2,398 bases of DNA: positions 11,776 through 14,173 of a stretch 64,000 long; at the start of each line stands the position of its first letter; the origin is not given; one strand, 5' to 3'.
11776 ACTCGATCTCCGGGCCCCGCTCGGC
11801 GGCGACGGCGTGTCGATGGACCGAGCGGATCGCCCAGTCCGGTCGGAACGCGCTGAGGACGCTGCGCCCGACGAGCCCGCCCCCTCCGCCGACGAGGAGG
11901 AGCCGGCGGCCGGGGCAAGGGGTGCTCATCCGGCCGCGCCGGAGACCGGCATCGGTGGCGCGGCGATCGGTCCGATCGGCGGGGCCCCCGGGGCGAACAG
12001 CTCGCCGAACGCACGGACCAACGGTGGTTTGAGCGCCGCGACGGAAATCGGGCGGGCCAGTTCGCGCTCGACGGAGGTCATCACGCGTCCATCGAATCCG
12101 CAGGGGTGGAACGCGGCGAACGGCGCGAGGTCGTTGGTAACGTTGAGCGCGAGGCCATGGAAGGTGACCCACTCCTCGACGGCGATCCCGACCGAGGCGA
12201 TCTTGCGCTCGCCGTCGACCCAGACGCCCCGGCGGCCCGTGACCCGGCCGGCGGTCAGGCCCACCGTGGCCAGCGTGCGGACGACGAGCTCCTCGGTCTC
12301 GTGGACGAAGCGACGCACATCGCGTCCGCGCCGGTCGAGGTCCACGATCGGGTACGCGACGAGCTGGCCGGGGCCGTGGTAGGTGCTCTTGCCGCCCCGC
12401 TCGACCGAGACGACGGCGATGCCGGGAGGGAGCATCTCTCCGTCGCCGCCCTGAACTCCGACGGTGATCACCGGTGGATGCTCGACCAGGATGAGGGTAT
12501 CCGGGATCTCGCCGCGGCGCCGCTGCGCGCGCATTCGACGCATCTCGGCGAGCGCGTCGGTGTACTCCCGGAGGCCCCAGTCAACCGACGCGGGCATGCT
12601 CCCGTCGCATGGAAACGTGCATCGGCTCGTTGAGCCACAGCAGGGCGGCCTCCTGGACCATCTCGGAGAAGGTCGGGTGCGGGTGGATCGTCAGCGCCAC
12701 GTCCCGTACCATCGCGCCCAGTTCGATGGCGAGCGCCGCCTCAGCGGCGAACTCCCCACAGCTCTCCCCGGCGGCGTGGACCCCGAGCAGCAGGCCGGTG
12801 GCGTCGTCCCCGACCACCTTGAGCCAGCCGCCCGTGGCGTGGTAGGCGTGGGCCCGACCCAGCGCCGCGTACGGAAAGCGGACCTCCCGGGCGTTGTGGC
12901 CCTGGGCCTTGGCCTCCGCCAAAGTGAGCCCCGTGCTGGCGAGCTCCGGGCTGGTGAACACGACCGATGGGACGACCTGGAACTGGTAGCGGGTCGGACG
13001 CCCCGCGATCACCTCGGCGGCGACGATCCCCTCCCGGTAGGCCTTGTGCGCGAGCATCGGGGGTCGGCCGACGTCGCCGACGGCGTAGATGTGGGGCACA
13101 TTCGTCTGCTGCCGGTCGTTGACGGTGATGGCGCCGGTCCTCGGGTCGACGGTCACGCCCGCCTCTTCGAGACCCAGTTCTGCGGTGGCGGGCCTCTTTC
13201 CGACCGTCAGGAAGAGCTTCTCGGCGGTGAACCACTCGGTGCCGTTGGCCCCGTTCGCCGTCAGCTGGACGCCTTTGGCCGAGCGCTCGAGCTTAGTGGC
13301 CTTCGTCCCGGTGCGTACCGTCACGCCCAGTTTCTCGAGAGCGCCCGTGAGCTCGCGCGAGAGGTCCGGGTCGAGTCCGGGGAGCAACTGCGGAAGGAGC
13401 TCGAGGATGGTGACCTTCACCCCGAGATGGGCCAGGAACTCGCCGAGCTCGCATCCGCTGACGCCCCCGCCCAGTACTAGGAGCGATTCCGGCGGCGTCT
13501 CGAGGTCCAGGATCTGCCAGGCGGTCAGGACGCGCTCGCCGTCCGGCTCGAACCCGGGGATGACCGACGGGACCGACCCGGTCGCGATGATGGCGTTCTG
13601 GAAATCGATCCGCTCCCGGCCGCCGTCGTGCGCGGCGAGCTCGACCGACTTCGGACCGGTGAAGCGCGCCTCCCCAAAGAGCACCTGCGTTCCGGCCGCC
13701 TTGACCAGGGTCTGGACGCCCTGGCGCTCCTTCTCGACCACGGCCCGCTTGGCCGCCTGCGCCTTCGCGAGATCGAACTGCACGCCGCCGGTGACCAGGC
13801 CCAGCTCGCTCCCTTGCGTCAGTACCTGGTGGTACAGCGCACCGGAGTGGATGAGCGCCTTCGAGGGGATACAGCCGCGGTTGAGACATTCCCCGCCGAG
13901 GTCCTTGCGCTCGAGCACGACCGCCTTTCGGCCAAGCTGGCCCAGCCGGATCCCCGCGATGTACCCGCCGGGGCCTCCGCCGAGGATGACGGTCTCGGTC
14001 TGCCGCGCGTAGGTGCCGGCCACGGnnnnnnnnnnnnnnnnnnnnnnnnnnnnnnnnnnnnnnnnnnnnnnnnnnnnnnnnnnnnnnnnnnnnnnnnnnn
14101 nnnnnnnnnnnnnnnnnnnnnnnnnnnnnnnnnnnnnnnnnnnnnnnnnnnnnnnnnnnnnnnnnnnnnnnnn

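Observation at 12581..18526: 2-oxoacid dehydrogenase operon with two E1alpha paralogs but a single E1beta, followed by lipB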

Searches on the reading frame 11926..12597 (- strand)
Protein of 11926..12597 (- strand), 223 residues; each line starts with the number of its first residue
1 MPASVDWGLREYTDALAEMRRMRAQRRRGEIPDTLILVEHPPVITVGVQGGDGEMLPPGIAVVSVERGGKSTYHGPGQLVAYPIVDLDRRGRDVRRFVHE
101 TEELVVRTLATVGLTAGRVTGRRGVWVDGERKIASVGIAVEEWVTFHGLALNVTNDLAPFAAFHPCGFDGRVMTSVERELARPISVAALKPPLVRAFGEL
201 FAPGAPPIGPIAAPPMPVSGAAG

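Call 4: search_protein_families(library=pfam, proteins=[window:11926-12597:-])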
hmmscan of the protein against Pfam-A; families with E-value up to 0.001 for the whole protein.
window:11926-12597:- (223 aa): 1 family
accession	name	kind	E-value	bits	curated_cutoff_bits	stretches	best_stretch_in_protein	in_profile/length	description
PF21948.1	LplA-B_cat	-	4.2e-41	141.5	27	1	12-197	2-199/200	Lipoyl protein ligase A/B catalytic domain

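Call 5: search_protein_families(library=ncbifam, proteins=[window:11926-12597:-])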
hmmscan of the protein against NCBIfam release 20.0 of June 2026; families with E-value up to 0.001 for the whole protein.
window:11926-12597:- (223 aa): 5 families
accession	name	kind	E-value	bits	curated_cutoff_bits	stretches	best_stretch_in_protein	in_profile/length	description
NF010925.0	PRK14345.1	equivalog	2.1e-54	184.6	155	1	8-197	20-213/236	lipoyl(octanoyl) transferase LipB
NF010921.0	PRK14341.1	equivalog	5.3e-52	176.5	230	1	9-203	24-225/230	lipoyl(octanoyl) transferase LipB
NF010922.0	PRK14342.1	equivalog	1.8e-49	168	235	1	6-200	10-202/215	lipoyl(octanoyl) transferase LipB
TIGR00214.1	lipB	equivalog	1.1e-47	162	83.55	1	24-201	4-186/187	lipoyl(octanoyl) transferase LipB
NF010923.0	PRK14343.1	equivalog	1.1e-44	152.8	298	1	7-171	20-189/237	lipoyl(octanoyl) transferase LipB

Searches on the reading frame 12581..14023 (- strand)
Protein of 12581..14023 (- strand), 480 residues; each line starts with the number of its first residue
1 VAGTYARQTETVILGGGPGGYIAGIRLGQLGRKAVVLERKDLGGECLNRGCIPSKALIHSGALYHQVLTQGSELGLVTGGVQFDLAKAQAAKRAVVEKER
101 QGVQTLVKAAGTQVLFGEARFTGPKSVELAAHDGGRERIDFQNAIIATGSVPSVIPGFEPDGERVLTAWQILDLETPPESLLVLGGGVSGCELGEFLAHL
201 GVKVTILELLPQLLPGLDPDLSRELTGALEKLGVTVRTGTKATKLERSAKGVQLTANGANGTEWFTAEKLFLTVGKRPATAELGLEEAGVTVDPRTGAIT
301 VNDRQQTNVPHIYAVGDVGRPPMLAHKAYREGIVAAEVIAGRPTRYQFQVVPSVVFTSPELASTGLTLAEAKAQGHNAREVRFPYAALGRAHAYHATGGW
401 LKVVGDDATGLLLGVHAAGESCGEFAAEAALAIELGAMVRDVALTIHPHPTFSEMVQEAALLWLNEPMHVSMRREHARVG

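Call 4: search_protein_families(library=pfam, proteins=[window:12581-14023:-])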
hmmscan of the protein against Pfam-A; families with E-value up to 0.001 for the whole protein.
window:12581-14023:- (480 aa): 9 families
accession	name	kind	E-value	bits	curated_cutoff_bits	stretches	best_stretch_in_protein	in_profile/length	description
PF07992.20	Pyr_redox_2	-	7.1e-64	216.4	26.1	1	10-332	2-291/291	Pyridine nucleotide-disulphide oxidoreductase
PF02852.28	Pyr_redox_dim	-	3.6e-34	117.7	25.3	1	351-460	1-110/110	Pyridine nucleotide-disulphide oxidoreductase, dimerisation domain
PF00070.33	Pyr_redox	-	2.8e-21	76.3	22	1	181-254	2-79/82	Pyridine nucleotide-disulphide oxidoreductase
PF13738.12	Pyr_redox_3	-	4.7e-10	39.7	30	1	142-316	126-305/305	Pyridine nucleotide-disulphide oxidoreductase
PF01134.28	GIDA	-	8.6e-06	25.5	22.1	0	12-100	3-96/391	Glucose inhibited division protein A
PF13450.12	NAD_binding_8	-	1.6e-05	25.6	21.9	0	13-47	1-36/68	NAD(P)-binding Rossmann-like domain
PF03486.20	HI0933_like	-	6.8e-05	22.9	50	0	10-42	2-34/244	HI0933-like protein Rossmann domain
PF01494.25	FAD_binding_3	-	0.00015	21.6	22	0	9-40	2-33/349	FAD binding domain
PF01266.30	DAO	-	0.00059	19.9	27.9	0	221-302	151-231/353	FAD dependent oxidoreductase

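Call 5: search_protein_families(library=ncbifam, proteins=[window:12581-14023:-])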
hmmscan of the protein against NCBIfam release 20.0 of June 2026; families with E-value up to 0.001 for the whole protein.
window:12581-14023:- (480 aa): 58 families (the best 25 are shown)
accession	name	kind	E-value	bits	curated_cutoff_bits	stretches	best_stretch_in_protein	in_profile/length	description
TIGR01350.1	lipoamide_DH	equivalog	1.3e-146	488.9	408.8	1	9-470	2-461/461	dihydrolipoyl dehydrogenase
TIGR02053.1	MerA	equivalog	6.5e-92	308.9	454.45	1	11-467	3-457/465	mercury(II) reductase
NF003585.0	PRK05249.1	equivalog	8.4e-82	275.2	465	1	8-465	6-459/464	Si-specific NAD(P)(+) transhydrogenase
NF004943.0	PRK06292.2-1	equivalog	3e-77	260.4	432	1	8-460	3-452/456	dihydrolipoyl dehydrogenase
NF005883.0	PRK07845.1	equivalog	2.3e-76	257.6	479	1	9-460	3-456/466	NAD(P)H-quinone dehydrogenase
NF004991.0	PRK06370.1-3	subfamily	5.7e-76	256.1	620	1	9-463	36-487/509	FAD-containing oxidoreductase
NF004992.0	PRK06370.1-4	equivalog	3e-75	253.4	629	1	7-456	3-448/459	FAD-containing oxidoreductase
NF004776.0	PRK06116.1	equivalog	5.1e-71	240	480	1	11-454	7-444/450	glutathione-disulfide reductase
NF004946.0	PRK06292.2-4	subfamily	1e-69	235.6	634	1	10-459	5-466/487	dihydrolipoyl dehydrogenase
NF004945.0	PRK06292.2-3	equivalog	2.9e-67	227.5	494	1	10-456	5-445/457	dihydrolipoyl dehydrogenase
NF010311.1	PRK13748.1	subfamily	3.3e-66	224.3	600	1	7-460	96-545/560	mercury(II) reductase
NF004947.0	PRK06292.2-5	equivalog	1e-65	222.5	592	1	12-471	7-465/474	dihydrolipoyl dehydrogenase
TIGR01424.1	gluta_reduc_2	equivalog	1.5e-65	221.5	606.05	1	12-454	6-440/446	glutathione-disulfide reductase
NF004990.0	PRK06370.1-1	equivalog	5.6e-63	213.2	842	1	7-457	3-449/459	FAD-containing oxidoreductase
NF005884.0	PRK07846.1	equivalog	1.3e-61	208.7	501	1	10-464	5-451/454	mycothione reductase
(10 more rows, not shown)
